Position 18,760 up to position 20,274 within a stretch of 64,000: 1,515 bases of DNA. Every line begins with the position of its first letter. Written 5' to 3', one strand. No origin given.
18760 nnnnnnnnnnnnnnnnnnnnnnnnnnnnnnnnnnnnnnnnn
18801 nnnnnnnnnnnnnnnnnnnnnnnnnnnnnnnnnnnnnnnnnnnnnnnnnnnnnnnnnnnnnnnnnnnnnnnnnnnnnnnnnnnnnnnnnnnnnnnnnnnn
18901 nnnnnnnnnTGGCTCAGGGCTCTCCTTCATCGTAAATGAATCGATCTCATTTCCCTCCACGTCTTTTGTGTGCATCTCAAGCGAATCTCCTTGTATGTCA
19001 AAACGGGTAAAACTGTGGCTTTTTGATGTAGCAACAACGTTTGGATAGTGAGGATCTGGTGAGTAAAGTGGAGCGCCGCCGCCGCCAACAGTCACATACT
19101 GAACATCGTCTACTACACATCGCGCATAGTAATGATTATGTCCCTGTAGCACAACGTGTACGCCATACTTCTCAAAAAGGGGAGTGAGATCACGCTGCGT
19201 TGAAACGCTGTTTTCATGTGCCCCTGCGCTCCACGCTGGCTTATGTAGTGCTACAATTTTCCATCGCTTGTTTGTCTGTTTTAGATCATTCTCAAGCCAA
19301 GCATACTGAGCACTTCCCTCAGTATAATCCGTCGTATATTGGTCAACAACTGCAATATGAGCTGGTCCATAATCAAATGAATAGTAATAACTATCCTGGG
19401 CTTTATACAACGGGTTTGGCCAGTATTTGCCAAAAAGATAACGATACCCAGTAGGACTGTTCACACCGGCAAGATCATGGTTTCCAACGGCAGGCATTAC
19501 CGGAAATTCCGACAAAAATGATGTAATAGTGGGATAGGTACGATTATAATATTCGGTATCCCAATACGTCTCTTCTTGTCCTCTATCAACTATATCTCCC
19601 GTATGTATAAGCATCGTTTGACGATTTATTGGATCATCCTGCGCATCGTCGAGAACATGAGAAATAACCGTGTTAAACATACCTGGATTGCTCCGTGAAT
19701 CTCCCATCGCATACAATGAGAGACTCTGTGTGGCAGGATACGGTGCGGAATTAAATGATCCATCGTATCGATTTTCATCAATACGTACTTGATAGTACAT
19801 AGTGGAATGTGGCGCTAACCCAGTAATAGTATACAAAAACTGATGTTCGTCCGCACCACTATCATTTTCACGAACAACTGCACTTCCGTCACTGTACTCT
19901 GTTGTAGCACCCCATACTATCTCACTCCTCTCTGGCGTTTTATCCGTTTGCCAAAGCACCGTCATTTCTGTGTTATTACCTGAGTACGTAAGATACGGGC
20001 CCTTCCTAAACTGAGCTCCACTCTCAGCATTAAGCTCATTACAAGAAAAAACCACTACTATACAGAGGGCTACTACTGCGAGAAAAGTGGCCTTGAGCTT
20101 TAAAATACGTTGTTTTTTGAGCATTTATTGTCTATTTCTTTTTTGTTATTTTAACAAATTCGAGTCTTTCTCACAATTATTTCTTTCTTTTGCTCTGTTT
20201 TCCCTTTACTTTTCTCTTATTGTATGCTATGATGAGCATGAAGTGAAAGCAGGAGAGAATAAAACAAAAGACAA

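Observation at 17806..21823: Divergent pair of secreted enzymes (purple acid phosphatase, M23 peptidase) both fused to FG-GAP beta-propeller repeats, with a third such fusion (SGNH hydrolase) at 33256-34998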

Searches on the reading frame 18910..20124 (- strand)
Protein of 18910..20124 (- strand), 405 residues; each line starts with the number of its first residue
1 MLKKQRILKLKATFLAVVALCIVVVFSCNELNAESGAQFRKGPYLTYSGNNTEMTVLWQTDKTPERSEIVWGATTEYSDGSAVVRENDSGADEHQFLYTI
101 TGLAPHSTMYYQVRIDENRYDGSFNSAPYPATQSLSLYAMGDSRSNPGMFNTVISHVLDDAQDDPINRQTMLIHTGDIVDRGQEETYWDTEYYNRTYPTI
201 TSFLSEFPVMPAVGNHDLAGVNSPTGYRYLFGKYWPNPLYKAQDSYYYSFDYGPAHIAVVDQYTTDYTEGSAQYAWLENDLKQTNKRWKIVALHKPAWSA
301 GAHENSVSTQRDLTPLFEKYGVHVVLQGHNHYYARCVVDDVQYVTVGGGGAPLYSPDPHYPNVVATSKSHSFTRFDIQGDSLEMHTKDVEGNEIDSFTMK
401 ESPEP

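Call 18: find_homologous_proteins(query=window:18910-20124:-)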
Query window:18910-20124:- (405 aa): 929 proteins with E <= 0.001 among 2872 candidates; the best 120 are listed.
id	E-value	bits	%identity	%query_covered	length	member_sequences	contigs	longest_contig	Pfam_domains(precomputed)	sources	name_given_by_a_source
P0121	3.4e-117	410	48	98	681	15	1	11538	PF12697.14,PF03096.21,PF00149.34,PF00561.27,PF12146.16,PF16656.12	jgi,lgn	-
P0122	1.2e-110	388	47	95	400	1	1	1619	PF00149.34,PF16656.12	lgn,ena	-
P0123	2.6e-110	387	47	96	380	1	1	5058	PF00149.34,PF16656.12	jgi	-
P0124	1.2e-108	382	44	98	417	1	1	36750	PF00149.34,PF16656.12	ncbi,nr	ncbi:MAG: metallophosphoesterase family protein [Phycisphaerae bacterium]|nr:metallophosphoesterase 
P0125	1.5e-108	382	45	98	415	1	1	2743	PF00149.34,PF16656.12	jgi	-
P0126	4.0e-108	380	48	96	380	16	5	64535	PF00149.34,PF16656.12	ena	-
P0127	9.0e-108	379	48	90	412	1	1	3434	PF00149.34,PF16656.12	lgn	-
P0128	2.9e-107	377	48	93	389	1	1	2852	PF00149.34,PF16656.12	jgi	-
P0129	2.9e-107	377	47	96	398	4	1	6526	PF00149.34,PF16656.12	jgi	jgi:hypothetical protein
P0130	5.4e-107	376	47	92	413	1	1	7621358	PF00149.34,PF16656.12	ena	-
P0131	8.5e-107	376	49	89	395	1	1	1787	PF00149.34,PF16656.12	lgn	-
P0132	1.5e-106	375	47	91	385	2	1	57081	PF00149.34,PF16656.12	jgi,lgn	-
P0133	1.7e-105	371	47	98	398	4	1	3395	PF00149.34,PF16656.12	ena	-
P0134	7.9e-105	369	43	98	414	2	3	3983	PF00149.34,PF16656.12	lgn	-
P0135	5.2e-104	367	46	96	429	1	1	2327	PF00149.34,PF16656.12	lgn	-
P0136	7.0e-104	366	45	96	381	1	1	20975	PF00149.34,PF16656.12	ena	-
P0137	2.0e-102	361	44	96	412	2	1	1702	PF00149.34,PF16656.12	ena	-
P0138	2.2e-101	358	45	90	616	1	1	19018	PF00149.34,PF16656.12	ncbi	ncbi:MAG: metallophosphoesterase family protein [Candidatus Micrarchaeota archaeon]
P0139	3.1e-101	357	46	94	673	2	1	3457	PF07679.23,PF13927.13,PF00149.34,PF16656.12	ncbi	-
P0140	6.1e-101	356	44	90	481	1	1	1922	PF00149.34,PF16656.12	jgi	-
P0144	3.6e-99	351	45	90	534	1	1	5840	PF00149.34,PF16656.12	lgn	-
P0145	6.7e-99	350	44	96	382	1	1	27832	PF00149.34,PF16656.12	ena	-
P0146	5.9e-98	347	44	91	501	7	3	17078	PF00149.34,PF16656.12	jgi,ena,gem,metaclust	metaclust:\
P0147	1.4e-96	342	42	97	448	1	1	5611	PF00404.25,PF00149.34,PF16656.12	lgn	-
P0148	3.3e-96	341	46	90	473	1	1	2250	PF18962.8,PF00149.34,PF16656.12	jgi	jgi:hypothetical protein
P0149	1.3e-95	339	45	91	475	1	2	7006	PF00149.34,PF16656.12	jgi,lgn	-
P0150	1.4e-95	339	43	95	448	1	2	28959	PF00404.25,PF00149.34,PF16656.12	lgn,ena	-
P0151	1.5e-95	339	40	96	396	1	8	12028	PF00149.34,PF16656.12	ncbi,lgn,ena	-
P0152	5.8e-95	337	47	89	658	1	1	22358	PF18962.8,PF00149.34,PF13860.13,PF16656.12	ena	-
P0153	2.8e-94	335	43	97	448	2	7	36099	PF00149.34,PF16656.12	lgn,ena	-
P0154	1.2e-93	332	45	90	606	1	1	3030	PF00149.34,PF18998.7,PF16656.12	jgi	jgi:hypothetical protein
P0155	1.3e-93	332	42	93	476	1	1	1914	PF00149.34,PF16656.12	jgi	jgi:hypothetical protein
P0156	2.2e-93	332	44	96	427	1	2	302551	PF16655.13,PF00149.34,PF16656.12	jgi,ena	-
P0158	3.3e-92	328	44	97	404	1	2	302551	PF00149.34,PF16656.12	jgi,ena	-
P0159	4.3e-92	327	43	91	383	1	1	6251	PF00149.34,PF16656.12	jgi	jgi:hypothetical protein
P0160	4.8e-92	327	43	97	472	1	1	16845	PF18962.8,PF00149.34,PF16656.12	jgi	jgi:hypothetical protein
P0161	8.0e-92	326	44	95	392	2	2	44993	PF00149.34,PF16656.12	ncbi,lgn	ncbi:MAG: metallophosphoesterase [Candidatus Glassbacteria bacterium]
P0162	8.9e-92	326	42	99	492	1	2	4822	PF18962.8,PF00149.34,PF16656.12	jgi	jgi:hypothetical protein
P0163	1.3e-91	326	45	90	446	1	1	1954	PF00149.34,PF16656.12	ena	-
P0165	1.5e-91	326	43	97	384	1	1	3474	PF16655.13,PF00149.34,PF16656.12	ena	-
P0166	1.8e-91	325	42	89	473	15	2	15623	PF00149.34,PF16656.12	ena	-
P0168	3.5e-91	324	43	90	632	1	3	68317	PF16655.13,PF00149.34,PF16656.12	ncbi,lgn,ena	-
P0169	3.6e-91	324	44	97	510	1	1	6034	PF00149.34,PF00041.28,PF16656.12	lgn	-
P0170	8.4e-91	323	44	90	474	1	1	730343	PF18962.8,PF00149.34,PF16656.12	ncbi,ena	-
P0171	1.3e-90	322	43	98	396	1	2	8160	PF00149.34,PF16656.12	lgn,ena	-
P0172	1.9e-90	322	41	98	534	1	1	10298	PF00149.34,PF16656.12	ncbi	-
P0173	1.9e-90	322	43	89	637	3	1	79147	PF18962.8,PF00149.34,PF16656.12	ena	-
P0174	2.0e-90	322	46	90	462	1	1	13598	PF00149.34,PF16656.12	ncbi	-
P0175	2.2e-90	322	43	94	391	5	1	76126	PF12850.13,PF00149.34,PF16656.12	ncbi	-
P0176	2.9e-90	321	46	91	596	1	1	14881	PF18962.8,PF00149.34,PF13860.13,PF16656.12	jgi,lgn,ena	-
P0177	3.6e-90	321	42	92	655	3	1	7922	PF00149.34,PF13860.13,PF16656.12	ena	-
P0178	3.8e-90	321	43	91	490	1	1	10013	PF18962.8,PF00149.34,PF16656.12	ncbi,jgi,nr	ncbi:MAG: T9SS type A sorting domain-containing protein [Chlorobi bacterium]|nr:T9SS type A sorting 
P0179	4.7e-90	321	42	98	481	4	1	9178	PF18962.8,PF00149.34,PF16656.12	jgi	jgi:hypothetical protein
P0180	5.0e-90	321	43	95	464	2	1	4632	PF18962.8,PF00149.34,PF16656.12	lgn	-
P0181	5.1e-90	321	42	91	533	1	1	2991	PF00149.34,PF16656.12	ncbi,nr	ncbi:MAG: metallophosphoesterase family protein [Deltaproteobacteria bacterium]|nr:metallophosphoest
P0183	7.7e-90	320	44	89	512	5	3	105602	PF00149.34,PF16656.12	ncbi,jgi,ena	jgi:hypothetical protein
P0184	7.7e-90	320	44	88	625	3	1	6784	PF00149.34,PF16656.12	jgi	-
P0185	1.1e-89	319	41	97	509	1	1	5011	PF18962.8,PF00149.34,PF13860.13,PF16656.12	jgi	jgi:hypothetical protein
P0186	1.1e-89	319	45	90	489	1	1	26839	PF18962.8,PF00149.34,PF16656.12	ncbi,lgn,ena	-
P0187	1.1e-89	319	46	89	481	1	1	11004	PF18962.8,PF00149.34,PF16656.12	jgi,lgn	-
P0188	1.2e-89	319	40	95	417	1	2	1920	PF00149.34,PF16656.12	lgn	-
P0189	1.2e-89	319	43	90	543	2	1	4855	PF18962.8,PF00149.34,PF16656.12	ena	-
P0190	1.2e-89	319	45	91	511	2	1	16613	PF00149.34,PF16656.12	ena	-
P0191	1.2e-89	319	44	91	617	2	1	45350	PF00149.34,PF16656.12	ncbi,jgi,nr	ncbi:MAG: hypothetical protein GXO24_00605 [Chlorobi bacterium]|nr:hypothetical protein [Chlorobiota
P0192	1.4e-89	319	39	99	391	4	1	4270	PF00149.34,PF16656.12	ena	-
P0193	1.7e-89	319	44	92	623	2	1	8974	PF00149.34,PF16656.12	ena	-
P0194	1.7e-89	319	45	92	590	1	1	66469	PF00149.34,PF13860.13,PF16656.12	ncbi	-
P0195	1.7e-89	319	42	99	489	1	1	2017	PF16655.13,PF00149.34,PF16403.12,PF16656.12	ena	-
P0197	3.3e-89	318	42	96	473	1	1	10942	PF18962.8,PF00149.34,PF16656.12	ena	-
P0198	3.6e-89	318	42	97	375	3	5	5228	PF00149.34,PF16656.12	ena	-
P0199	5.8e-89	317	41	96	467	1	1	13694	PF00149.34,PF16656.12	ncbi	-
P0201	8.3e-89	317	44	89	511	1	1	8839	PF00149.34,PF02018.24,PF16656.12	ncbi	-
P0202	9.9e-89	316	43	95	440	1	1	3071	PF14008.12,PF00149.34,PF16656.12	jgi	jgi:hypothetical protein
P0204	1.5e-88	316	45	90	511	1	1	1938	PF18962.8,PF00149.34,PF13860.13,PF16656.12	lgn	-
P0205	1.8e-88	315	42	96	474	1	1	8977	PF18962.8,PF00149.34,PF16656.12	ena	-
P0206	2.6e-88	315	43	94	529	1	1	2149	PF00149.34,PF16656.12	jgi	-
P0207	2.8e-88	315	42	92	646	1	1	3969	PF18962.8,PF00149.34,PF13860.13,PF16656.12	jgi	-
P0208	3.0e-88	315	44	90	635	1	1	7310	PF00149.34,PF00041.28,PF16656.12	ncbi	-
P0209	3.4e-88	315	41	97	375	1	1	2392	PF00149.34,PF16656.12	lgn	-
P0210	3.7e-88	314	44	90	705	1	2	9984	PF00149.34,PF00041.28,PF16656.12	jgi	-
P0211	3.8e-88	314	44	93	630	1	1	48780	PF16655.13,PF00149.34,PF16656.12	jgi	jgi:hypothetical protein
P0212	5.0e-88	314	44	89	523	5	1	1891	PF18962.8,PF00149.34,PF13860.13,PF16656.12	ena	-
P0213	5.1e-88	314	42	89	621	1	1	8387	PF16655.13,PF00149.34,PF16656.12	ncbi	-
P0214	5.7e-88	314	42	98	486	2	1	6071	PF18962.8,PF00149.34,PF13860.13,PF16656.12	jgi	jgi:hypothetical protein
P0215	5.9e-88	314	41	98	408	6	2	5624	PF00149.34,PF16656.12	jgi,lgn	-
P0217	7.4e-88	313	41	95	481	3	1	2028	PF18962.8,PF00149.34,PF13860.13,PF16656.12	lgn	-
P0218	9.4e-88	313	41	97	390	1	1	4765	PF00149.34,PF16656.12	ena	-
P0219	9.7e-88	313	42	96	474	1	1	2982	PF18962.8,PF00149.34,PF16656.12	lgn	-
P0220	1.0e-87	313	46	89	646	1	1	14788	PF18962.8,PF00149.34,PF05345.19,PF16656.12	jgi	jgi:hypothetical protein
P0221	1.2e-87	313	44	89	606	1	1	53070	PF00149.34,PF16656.12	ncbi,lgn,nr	ncbi:MAG: metallophosphoesterase family protein [Sedimentisphaerales bacterium]|nr:metallophosphoest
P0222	1.5e-87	312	42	97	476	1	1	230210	PF00149.34,PF16656.12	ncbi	-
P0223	1.9e-87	312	42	99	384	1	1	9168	PF12850.13,PF00149.34,PF16656.12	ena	-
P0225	2.2e-87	312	44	89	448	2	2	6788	PF18962.8,PF00149.34,PF16656.12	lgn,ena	-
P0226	2.4e-87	312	46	89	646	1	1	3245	PF18962.8,PF00149.34,PF05345.19,PF16656.12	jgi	jgi:hypothetical protein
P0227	2.8e-87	311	42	92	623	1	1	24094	PF00149.34,PF16656.12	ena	-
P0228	3.3e-87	311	43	89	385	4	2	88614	PF16655.13,PF00149.34,PF16656.12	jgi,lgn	jgi:predicted phosphodiesterase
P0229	3.4e-87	311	42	99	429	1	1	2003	PF00149.34,PF16656.12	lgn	-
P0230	3.5e-87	311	46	89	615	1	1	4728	PF18962.8,PF00149.34,PF13860.13,PF00041.28,PF16656.12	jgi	jgi:hypothetical protein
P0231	3.9e-87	311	41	99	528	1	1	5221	PF00149.34,PF16656.12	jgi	jgi:hypothetical protein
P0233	3.9e-87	311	41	97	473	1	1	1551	PF18962.8,PF00149.34,PF16656.12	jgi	jgi:hypothetical protein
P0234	4.4e-87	311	41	98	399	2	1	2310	PF00149.34,PF16656.12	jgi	jgi:predicted phosphodiesterase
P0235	4.4e-87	311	45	89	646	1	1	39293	PF18962.8,PF00149.34,PF05345.19,PF16656.12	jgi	jgi:hypothetical protein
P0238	4.6e-87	311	43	91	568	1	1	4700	PF00149.34,PF16656.12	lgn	-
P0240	5.3e-87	311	41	90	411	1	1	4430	PF00149.34,PF16656.12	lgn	-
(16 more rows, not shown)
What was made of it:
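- On Purple acid phosphatase: Most homologues do carry PF16656 (call 18).
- Relatives of the phosphoesterase head in other phyla carry T9SS sorting domains at the same position (call 18).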

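Call 41: search_solved_structures(query=window:18910-20124:-, max_evalue=0.001, show_alignments=2)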
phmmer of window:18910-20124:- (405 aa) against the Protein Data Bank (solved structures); distinct sequences matched with E-value up to 0.001: 9.
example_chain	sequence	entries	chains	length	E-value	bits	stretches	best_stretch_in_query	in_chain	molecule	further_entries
6gja_A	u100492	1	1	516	3.8e-12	49.2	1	188-336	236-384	Purple acid phosphatase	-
6git_A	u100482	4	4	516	4.7e-12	48.8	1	188-336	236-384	Purple acid phosphatase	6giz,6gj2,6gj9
1war_A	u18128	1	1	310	5.5e-07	32.2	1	270-350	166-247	HUMAN PURPLE ACID PHOSPHATASE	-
2bq8_X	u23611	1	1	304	5.7e-07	32.1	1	270-350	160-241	TARTRATE-RESISTANT ACID PHOSPHATASE TYPE 5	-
1qfc_A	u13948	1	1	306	9.2e-07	31.4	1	269-350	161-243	PROTEIN (PURPLE ACID PHOSPHATASE)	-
1qhw_A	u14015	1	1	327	1e-06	31.2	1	269-350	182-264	PROTEIN (PURPLE ACID PHOSPHATASE)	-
3zk4_A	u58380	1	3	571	1.1e-06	31.2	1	146-336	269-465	DIPHOSPHONUCLEOTIDE PHOSPHATASE 1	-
1ute_A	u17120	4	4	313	0.00044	22.6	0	271-336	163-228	PROTEIN (II PURPLE ACID PHOSPHATASE) | Tartrate-resistant acid phosphatase type 5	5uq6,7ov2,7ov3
7ov8_A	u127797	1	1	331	0.00051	22.4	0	271-336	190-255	Tartrate-resistant acid phosphatase type 5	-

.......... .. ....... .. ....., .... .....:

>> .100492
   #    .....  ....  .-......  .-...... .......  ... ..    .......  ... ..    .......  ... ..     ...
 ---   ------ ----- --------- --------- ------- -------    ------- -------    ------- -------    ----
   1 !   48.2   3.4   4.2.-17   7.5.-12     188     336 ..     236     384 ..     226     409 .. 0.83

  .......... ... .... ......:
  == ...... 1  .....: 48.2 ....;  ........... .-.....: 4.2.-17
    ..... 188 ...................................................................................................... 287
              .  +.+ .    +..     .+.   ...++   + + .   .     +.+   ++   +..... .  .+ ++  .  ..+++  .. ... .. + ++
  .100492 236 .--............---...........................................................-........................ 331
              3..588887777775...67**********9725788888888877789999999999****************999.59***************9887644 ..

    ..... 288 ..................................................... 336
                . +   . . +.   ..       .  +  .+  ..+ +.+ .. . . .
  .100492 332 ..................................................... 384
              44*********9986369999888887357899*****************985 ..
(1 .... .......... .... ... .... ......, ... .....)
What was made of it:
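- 18913..20025 (-): Phosphoesterase head (aa 34-404): FN3-like N-domain plus calcineurin-like fold. The best PDB sequence matches are plant purple acid phosphatases, E 4e-12 (call 41).
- On Purple acid phosphatase: The best PDB sequence hits are plant PAPs at E 4e-12, over the C-terminal half only (call 41).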
